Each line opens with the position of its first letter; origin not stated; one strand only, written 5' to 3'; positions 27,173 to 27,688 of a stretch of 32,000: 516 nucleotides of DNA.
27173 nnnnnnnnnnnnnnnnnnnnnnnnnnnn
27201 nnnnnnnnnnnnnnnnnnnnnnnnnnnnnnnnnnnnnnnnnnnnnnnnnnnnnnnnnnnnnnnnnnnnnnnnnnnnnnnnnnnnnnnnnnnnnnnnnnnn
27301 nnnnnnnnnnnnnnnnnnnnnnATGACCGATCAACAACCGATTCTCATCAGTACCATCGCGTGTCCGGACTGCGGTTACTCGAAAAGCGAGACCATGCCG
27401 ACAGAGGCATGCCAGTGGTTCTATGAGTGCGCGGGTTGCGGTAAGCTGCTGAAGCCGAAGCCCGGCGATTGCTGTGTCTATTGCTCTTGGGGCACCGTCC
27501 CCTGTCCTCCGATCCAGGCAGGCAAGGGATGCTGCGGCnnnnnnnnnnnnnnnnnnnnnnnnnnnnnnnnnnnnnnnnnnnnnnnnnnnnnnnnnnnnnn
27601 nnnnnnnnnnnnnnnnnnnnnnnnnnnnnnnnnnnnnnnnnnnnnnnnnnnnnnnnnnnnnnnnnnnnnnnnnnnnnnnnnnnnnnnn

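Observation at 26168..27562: Opposite-strand metal(loid) cargo (transporter plus GDCCVxC protein) wedged into the phage head-tail operon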

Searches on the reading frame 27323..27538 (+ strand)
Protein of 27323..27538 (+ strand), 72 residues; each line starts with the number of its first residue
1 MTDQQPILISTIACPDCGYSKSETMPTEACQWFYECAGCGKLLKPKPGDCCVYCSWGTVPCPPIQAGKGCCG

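Call 6: search_protein_families(library=pfam, proteins=[window:27323-27538:+], max_evalue=0.01)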
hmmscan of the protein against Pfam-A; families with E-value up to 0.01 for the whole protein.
window:27323-27538:+ (72 aa): 0 families

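Call 7: search_protein_families(library=ncbifam, proteins=[window:27323-27538:+], max_evalue=0.01)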
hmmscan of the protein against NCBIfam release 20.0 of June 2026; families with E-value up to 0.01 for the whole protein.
window:27323-27538:+ (72 aa): 2 families
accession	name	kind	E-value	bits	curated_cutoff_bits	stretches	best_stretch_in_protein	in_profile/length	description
NF041374.1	GDCCVxC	domain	1.1e-29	102.4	40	1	10-66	1-57/58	GDCCVxC domain-containing (seleno)protein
NF047912.1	ECs_2282_CxxC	subfamily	0.0024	17.8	37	1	11-43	2-37/60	ECs_2282 family putative zinc-binding protein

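Call 15: find_homologous_proteins(query=window:27323-27538:+)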
Query window:27323-27538:+ (72 aa): 918 proteins with E <= 0.001 among 919 candidates; the best 120 are listed.
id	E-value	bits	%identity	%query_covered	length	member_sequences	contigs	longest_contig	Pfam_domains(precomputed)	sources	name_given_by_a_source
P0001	4.9e-44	166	100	100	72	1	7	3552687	-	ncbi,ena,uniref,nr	ncbi:hypothetical protein DRW48_14990 [Paracoccus suum]|uniref:Uncharacterized protein n=2 Tax=Parac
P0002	3.6e-33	131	78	100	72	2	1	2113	-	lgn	-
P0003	5.7e-32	127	77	97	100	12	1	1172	-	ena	-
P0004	3.8e-31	125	78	96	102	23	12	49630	-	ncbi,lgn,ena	-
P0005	2.0e-30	122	74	96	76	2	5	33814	-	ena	-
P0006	2.2e-30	122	71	100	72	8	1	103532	-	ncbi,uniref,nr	ncbi:GDCCVxC domain-containing (seleno)protein [Ruegeria arenilitoris]|uniref:GDCCVxC domain-contain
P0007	3.0e-30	122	70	97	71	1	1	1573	-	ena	-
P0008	2.4e-29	119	72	96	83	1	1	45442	-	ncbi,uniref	ncbi:GDCCVxC domain-containing (seleno)protein [Sneathiella sp.]|uniref:GDCCVxC domain-containing (s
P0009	2.8e-29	119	78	93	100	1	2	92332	-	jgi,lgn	-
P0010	3.4e-29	119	70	97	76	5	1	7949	-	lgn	-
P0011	4.0e-29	118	72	100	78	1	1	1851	-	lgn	-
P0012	4.4e-29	118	72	100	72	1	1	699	-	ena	-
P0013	5.5e-29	118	73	99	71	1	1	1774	-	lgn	-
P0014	7.1e-29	118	77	89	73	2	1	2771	-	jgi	jgi:hypothetical protein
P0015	1.2e-28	117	78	90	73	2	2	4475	-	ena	-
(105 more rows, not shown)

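Call 19: find_related_loci(query=A1, collection=genome_contigs, flank=6000)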
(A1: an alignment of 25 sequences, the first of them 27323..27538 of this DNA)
Query A1 (72 aa) in genome_contigs; peptide patterns used: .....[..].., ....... (x = any residue, [..] = any of these).
600 stretches matched a pattern (row limit reached: there are more); 598 encode a relative of the query (tblastn E <= 1e-3); the best 80 are kept; 80 distinct loci.
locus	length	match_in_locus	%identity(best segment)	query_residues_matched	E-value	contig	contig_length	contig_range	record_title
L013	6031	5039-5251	76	1-71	3e-33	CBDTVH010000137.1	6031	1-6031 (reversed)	MAG TPA_asm: uncultured Yoonia sp. isolate ERR2431954_binner123_Refined_34 genome assembly, contig: ERZ23877991.3373, wh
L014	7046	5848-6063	71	1-72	5e-32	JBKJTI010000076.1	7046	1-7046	MAG: Cypionkella sp. isolate ant_bin.613 k117_4795255, whole genome shotgun sequence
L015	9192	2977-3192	67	1-72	7e-32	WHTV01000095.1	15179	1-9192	MAG: Kiloniellaceae bacterium isolate Dino_bin46 NODE_95_length_15179_cov_9.854271, whole genome shotgun sequence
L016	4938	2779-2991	69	1-71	1e-31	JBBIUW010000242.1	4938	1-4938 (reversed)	MAG: Sphingobacteriaceae bacterium isolate BR1F70218_bin_62 NODE_7198_length_4938_cov_0.707129, whole genome shotgun seq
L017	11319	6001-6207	70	4-72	6e-31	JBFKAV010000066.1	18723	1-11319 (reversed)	MAG: Paracoccaceae bacterium isolate Mix_sand20.2022.06.D.19 k141_2290952_length_18723_cov_19.9032, whole genome shotgun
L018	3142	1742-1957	71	1-72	3e-31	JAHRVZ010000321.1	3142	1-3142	MAG: Rhodobacteraceae bacterium isolate DC_out172 k91_2961427, whole genome shotgun sequence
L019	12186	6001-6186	77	6-67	2e-30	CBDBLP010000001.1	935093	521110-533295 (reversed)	MAG: Alphaproteobacteria bacterium isolate 37c3e897-58c7-439f-9262-4bba990a831e genome assembly, contig: contig_1, whole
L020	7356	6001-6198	74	7-72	2e-30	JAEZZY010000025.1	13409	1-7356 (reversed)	MAG: Bacteroidetes bacterium isolate OH_PFB_64 k127_70500, whole genome shotgun sequence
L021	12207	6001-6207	71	3-71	8e-30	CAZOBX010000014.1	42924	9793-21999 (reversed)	MAG TPA_asm: uncultured Kangiella sp. isolate binchicken_co161_149 genome assembly, contig: NODE_34_length_42924_cov_6.4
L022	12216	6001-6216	68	1-72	3e-30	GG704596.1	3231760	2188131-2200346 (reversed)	Silicibacter lacuscaerulensis ITI-1157 genomic scaffold scf_1113211289287, whole genome shotgun sequence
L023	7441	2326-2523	73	7-72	5e-30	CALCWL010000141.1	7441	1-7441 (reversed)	MAG TPA_asm: uncultured Rhodanobacter sp. isolate SRR3901706_bin.18_CONCOCT_v1.1_MAG genome assembly, contig: ERZ778019.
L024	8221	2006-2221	61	1-72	3e-30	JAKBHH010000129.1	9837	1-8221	MAG: Acidobacteria bacterium isolate DBS1-2.bin51 NODE_9498_length_9837_cov_3.786818, whole genome shotgun sequence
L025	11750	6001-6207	72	5-72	6e-30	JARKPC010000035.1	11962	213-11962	MAG: Propionivibrio sp. isolate D159_maxbin.023 k141_132054, whole genome shotgun sequence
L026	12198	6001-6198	71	7-72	8e-30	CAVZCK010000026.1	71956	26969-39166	MAG: uncultured Alphaproteobacteria bacterium isolate MFD00822.bin.2.84 genome assembly, contig: contig_62071, whole gen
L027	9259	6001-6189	76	10-72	1e-29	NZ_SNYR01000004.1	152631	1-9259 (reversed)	Maritalea mobilis strain CGMCC 1.7002 Ga0070545_14, whole genome shotgun sequence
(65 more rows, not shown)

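Call 43: search_dna_similar(query=window:27323-27538:+, collection=plasmids, mode=protein, max_rows=30)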
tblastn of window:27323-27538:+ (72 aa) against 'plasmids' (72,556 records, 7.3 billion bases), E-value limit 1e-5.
Records with a match: 352; places in all: 373; records where one place covers at least 80% of the query: 330.
Best place of each record, by identity: 60-80% 94; <60% 258.
By first word of the organism name: Pseudomonas 87; Klebsiella 43; Aeromonas 27; Enterobacter 19; Citrobacter 17; Hymenobacter 13; Ensifer 12; Sphingobium 10; Paraburkholderia 9; Sphingomonas 8; and 62 more.
By predicted mobility (MOB-suite, as given by PLSDB): non-mobilizable 145; mobilizable 108; conjugative 99.
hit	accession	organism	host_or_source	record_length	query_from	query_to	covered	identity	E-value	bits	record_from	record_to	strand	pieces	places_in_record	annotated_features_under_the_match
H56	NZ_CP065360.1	Ruegeria sp. SCSIO 43209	Galaxea fascicularis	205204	1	72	100%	70.8%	4e-29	114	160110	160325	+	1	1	GDCCVxC domain-containing (seleno)protein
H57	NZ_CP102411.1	Ruegeria sp. YS9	seaweed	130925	1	72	100%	70.8%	6e-29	113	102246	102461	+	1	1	GDCCVxC domain-containing (seleno)protein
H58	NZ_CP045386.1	Ruegeria sp. THAF33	pure culture,Surface of a polyethylene ...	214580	1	72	100%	70.8%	6e-29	113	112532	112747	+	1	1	GDCCVxC domain-containing (seleno)protein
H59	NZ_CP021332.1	Maritalea myrionectae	pure culture,Lava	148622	2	71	97%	70.4%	4e-25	102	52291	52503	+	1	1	GDCCVxC domain-containing (seleno)protein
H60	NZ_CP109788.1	Leisingera thetidis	-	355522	1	72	100%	68.1%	1e-26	107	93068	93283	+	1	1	GDCCVxC domain-containing (seleno)protein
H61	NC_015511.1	Haliscomenobacter hydrossis DSM 1100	activated sludge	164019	5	71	93%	70.6%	2e-24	100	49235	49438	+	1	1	GDCCVxC domain-containing (seleno)protein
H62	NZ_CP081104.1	Ruegeria conchae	-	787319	1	72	100%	65.3%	5e-25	102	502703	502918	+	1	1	GDCCVxC domain-containing (seleno)protein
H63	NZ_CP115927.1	Agrobacterium tumefaciens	Chrysanthemum,cell culture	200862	3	71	96%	68.1%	1e-25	104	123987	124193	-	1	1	GDCCVxC domain-containing (seleno)protein | merF: mercury resistance system transport protein MerF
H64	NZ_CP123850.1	Agrobacterium tumefaciens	Rose,cell culture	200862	3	71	96%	68.1%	1e-25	104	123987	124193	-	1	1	GDCCVxC domain-containing (seleno)protein | merF: mercury resistance system transport protein MerF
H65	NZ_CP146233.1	Pararoseomonas sp. SCSIO 73927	sediment,marine sediment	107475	1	72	100%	64.9%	1e-23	98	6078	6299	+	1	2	GDCCVxC domain-containing (seleno)protein | mercuric transporter MerT family protein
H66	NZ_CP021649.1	Acidovorax sp. T1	-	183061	7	71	90%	69.7%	1e-22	96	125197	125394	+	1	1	GDCCVxC domain-containing (seleno)protein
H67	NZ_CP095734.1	Methylophaga pinxianii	pure culture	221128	4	71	94%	66.2%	3e-22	95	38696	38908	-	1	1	GDCCVxC domain-containing (seleno)protein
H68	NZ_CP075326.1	Xanthomonas citri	citrus,citrus leaves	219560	8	72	90%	69.2%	4e-24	100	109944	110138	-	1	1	GDCCVxC domain-containing (seleno)protein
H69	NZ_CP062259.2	Xanthomonas sp. WG16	citrus,citrus leaves,leaves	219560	8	72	90%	69.2%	4e-24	100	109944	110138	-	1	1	GDCCVxC domain-containing (seleno)protein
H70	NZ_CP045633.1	Roseibium aggregatum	-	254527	1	72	100%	62.5%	2e-25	103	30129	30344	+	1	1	GDCCVxC domain-containing (seleno)protein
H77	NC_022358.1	Sulfuricella denitrificans skB26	-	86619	3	71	96%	64.3%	2e-23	98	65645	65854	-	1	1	GDCCVxC domain-containing (seleno)protein | arsB: ACR3 family arsenite efflux transporter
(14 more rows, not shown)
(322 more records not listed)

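Call 46: get_annotated_region(hit=H77, flank=4000)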
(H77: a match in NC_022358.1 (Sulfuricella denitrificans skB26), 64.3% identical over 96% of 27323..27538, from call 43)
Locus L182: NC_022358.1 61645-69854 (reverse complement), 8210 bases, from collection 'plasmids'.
description: Sulfuricella denitrificans skB26 plasmid pSCD, complete sequence
organism: Sulfuricella denitrificans skB26 (NCBI taxid 1163617)
taxonomy: Bacteria; Pseudomonadota; Betaproteobacteria; Nitrosomonadales; Sulfuricellaceae; Sulfuricella; Sulfuricella denitrificans; Sulfuricella denitrificans skB26
host: -; source: -; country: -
typing (MOB-suite, as given by PLSDB): non-mobilizable; replicon rep_cluster_1630
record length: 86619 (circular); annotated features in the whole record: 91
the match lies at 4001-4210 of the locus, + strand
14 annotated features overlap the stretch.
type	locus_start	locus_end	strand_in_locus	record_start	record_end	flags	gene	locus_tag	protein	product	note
CDS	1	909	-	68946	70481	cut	-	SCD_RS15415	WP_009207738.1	SulP family inorganic anion transporter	-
CDS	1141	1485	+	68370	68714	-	-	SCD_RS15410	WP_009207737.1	metalloregulator ArsR/SmtB family transcription factor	GO:0006355 - regulation of DNA-templated transcription [Evidence IEA]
CDS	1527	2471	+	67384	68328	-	-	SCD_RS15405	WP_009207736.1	rhodanese-like domain-containing protein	-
CDS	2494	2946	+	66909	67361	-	-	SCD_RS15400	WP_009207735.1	arsenate reductase ArsC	-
CDS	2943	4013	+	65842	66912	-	arsB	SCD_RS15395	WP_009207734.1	ACR3 family arsenite efflux transporter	-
CDS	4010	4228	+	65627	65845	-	-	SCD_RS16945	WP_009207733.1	GDCCVxC domain-containing (seleno)protein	-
CDS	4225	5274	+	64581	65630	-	-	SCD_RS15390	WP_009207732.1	permease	-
CDS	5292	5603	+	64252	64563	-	-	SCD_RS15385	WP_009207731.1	hypothetical protein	-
CDS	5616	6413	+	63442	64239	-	-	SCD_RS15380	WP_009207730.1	arsenite methyltransferase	-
CDS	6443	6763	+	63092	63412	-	-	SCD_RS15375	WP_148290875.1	hypothetical protein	-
CDS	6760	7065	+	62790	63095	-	-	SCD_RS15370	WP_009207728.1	hypothetical protein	-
CDS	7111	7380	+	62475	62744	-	-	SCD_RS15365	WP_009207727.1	thioredoxin family protein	-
CDS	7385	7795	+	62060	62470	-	-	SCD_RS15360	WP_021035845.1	arsenate reductase ArsC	-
CDS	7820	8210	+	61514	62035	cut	-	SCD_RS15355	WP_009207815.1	sigma-70 family RNA polymerase sigma factor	GO:0006352 - DNA-templated transcription initiation [Evidence IEA]; GO:0006355 - regulation of DNA-templated ...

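Call 59: find_encoding_contigs(protein=P0004, flank=6000, max_places=5)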
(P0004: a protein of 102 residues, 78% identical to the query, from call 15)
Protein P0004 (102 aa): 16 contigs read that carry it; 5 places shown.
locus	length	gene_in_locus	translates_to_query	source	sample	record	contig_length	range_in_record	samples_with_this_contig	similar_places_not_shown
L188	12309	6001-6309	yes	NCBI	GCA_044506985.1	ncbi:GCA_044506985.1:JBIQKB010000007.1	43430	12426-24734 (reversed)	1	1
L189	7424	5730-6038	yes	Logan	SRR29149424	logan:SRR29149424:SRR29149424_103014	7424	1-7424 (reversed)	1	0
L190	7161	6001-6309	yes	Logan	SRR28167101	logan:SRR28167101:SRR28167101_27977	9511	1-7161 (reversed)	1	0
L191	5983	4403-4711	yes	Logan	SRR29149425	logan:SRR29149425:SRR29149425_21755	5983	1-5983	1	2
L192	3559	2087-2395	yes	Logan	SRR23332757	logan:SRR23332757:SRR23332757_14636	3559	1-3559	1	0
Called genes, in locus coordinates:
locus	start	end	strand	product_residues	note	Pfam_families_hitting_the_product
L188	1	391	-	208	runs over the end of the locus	PF09343:DUF2460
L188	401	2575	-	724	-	PF20155:TMP_3, PF09718:Tape_meas_lam_C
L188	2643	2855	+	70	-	-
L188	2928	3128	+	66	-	-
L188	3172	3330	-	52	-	PF24752:DUF7697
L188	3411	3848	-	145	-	PF27119:Phage_YdaY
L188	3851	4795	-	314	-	PF18906:Phage_tube_2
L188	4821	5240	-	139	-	-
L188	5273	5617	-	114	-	PF05016:ParE_toxin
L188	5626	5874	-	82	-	PF03693:ParD_antitoxin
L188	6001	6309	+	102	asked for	-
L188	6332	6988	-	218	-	PF20039:DUF6441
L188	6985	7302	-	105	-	PF05354:Phage_attach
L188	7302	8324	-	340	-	PF03864:Phage_cap_E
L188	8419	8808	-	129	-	PF02924:HDPD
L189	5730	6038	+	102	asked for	-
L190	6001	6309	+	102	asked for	-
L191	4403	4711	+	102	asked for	-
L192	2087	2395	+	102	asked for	-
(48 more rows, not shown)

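Call 60: find_encoding_contigs(protein=P0002, flank=3000, max_places=3)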
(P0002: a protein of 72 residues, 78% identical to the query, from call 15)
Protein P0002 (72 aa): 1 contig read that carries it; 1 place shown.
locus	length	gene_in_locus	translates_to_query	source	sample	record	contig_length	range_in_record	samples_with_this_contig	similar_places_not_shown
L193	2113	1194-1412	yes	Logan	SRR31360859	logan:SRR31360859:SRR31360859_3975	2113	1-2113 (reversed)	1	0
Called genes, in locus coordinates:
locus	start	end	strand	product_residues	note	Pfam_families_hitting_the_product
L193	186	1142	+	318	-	PF01758:SBF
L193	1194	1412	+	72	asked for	-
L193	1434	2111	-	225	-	?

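Call 67: predict_structure(alignment_id=A1)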
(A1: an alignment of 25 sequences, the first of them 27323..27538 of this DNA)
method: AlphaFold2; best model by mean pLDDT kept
length: 72 residues; sequences in the alignment: 25
mean_pLDDT: 71.5   pTM: 0.53
mean pLDDT of the five models: 71.5, 58.0, 57.1, 53.3, 52.5
residues with pLDDT >= 90: 0; 70-90: 43; 50-70: 24; < 50: 5
segments of 3 or more residues with pLDDT < 50: 1-4
pLDDT, mean of each block of 10 residues (from residue 1): 56 86 70 83 80 75 55 46
secondary structure, 60 per line:
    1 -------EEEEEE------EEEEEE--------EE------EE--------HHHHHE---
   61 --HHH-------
elements in order: E8-13 E20-25 H52-56

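Call 69: search_solved_structures(query=A1, max_evalue=1)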
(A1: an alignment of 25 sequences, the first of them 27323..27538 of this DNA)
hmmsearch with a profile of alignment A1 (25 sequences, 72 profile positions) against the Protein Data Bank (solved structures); distinct sequences matched with E-value up to 1: 3.
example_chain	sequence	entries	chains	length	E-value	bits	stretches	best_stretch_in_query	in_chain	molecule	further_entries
1qyp_A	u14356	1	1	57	0.0064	19.4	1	7-42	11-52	RNA POLYMERASE II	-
1h7v_A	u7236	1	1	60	0.07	16.1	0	34-49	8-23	RUBREDOXIN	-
1dx8_A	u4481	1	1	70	0.12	15.3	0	34-49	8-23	RUBREDOXIN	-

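Call 70: search_protein_families(library=phrogs, proteins=[window:27323-27538:+], max_evalue=0.001)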
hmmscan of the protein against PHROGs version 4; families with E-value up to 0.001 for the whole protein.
window:27323-27538:+ (72 aa): 0 families

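Call 71: fold_search(model_id=the predicted structure, library=pdb)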
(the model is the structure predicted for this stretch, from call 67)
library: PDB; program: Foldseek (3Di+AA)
matches with E <= 10: 143; with E <= 0.001: 0
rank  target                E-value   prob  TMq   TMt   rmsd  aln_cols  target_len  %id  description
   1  9e71_BY               1.0e+00  0.41  0.43  0.46   4.2        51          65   22  Cryo-EM structure of the Pyrobaculum calidifontis 70S ribosome (released 2024-11-20)
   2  4ljp_A                1.1e+00  0.57  0.41  0.15   2.1        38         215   21  Structure of an active ligase (HOIP-H889A)/ubiquitin transfer complex (released 2013-10-16)
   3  9kbo_D                1.1e+00  0.35  0.38  0.17   4.2        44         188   25  Crystal structure of human Shiftless (SFL) containing phosphorylation sites Ser249, Thr250, Thr253 and Ser256 (released 2025-11-19)
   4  4ywl_A                1.3e+00  0.41  0.39  0.12   2.6        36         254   25  Pyrococcus furiosus MCM N-terminal domain F179A point mutant pentameric ring (released 2015-09-23)
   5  4af1                  1.3e+00  0.25  0.36  0.08   3.3        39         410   18  Archeal Release Factor aRF1 (released 2013-03-20)
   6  6ptj_7                1.6e+00  0.14  0.34  0.10   4.1        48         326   19  Structure of Ctf4 trimer in complex with one CMG helicase (released 2019-11-20)
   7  5m3f_I                1.7e+00  0.15  0.29  0.33   3.5        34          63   26  Yeast RNA polymerase I elongation complex at 3.8A (released 2016-11-23)
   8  9c6g_7                1.7e+00  0.14  0.34  0.06   4.7        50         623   16  Mcm double hexamer from human (released 2025-08-27)
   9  8kg6_7                1.7e+00  0.13  0.33  0.05   4.6        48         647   14  Yeast replisome in state I (released 2023-12-06)
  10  8dy7_G                2.1e+00  0.21  0.44  0.33   5.3        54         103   26  Streptomyces venezuelae RNAP transcription open promoter complex with WhiA and WhiB transcription factors (released 2023-03-01)
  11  7pt6_7                2.1e+00  0.12  0.33  0.05   4.3        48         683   14  Structure of MCM2-7 DH complexed with Cdc7-Dbf4 in the presence of ATPgS, state III (released 2022-06-08)
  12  4pof_A                2.2e+00  0.30  0.39  0.12   2.6        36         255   25  PfMCM N-terminal domain without DNA (released 2014-04-09)
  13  6wgf_7                2.2e+00  0.12  0.33  0.06   4.3        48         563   14  Atomic model of mutant Mcm2-7 hexamer with Mcm6 WHD truncation (released 2020-07-15)
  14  6wgi_7                2.2e+00  0.12  0.33  0.05   4.3        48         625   14  Atomic model of the mutant OCCM (ORC-Cdc6-Cdt1-Mcm2-7 with Mcm6 WHD truncation) loaded on DNA at 10.5 A resolution (released 2020-07-15)
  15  6wgg_7                2.2e+00  0.12  0.33  0.05   4.3        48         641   14  Atomic model of pre-insertion mutant OCCM-DNA complex(ORC-Cdc6-Cdt1-Mcm2-7 with Mcm6 WHD truncation) (released 2020-07-15)
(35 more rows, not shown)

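Call 85: search_dna_similar(query=window:27323-27538:+, collection=phages, mode=protein, max_rows=15, max_evalue=0.001)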
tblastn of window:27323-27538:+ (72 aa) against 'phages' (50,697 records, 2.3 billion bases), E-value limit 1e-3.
No match.

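Call 87: find_related_loci(query=A1, collection=viral_contigs, flank=5000)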
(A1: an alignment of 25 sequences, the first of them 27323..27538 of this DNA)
Query A1 (72 aa) in viral_contigs; peptide patterns used: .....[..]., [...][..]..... (x = any residue, [..] = any of these).
145 stretches matched a pattern; 63 encode a relative of the query (tblastn E <= 1e-3); 63 distinct loci.
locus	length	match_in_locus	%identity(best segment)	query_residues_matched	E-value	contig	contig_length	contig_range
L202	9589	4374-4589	82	1-72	2e-38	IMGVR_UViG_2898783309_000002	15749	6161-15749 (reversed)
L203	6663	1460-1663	79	4-71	2e-35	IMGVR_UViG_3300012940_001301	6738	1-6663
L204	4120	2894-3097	79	4-71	3e-35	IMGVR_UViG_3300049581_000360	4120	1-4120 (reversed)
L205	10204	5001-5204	79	4-71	4e-35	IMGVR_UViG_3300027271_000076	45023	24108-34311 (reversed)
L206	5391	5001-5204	79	4-71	3e-35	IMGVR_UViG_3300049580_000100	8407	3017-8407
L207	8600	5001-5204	79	4-71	3e-35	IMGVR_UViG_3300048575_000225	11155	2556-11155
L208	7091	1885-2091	78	4-72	5e-35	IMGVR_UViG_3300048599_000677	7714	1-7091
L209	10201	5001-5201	78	6-72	2e-33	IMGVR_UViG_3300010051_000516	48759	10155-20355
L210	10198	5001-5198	71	7-71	9e-31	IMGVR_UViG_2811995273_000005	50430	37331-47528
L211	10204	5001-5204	68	1-68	8e-31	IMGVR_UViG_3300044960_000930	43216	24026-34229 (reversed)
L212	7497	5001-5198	73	7-71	9e-31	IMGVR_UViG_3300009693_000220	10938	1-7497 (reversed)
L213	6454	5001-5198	71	7-71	4e-30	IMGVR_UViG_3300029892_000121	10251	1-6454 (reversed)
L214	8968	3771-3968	71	7-71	4e-30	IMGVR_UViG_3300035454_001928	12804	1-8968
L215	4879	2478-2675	71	7-71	4e-30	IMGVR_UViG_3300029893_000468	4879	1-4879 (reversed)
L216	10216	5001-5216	68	1-72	2e-30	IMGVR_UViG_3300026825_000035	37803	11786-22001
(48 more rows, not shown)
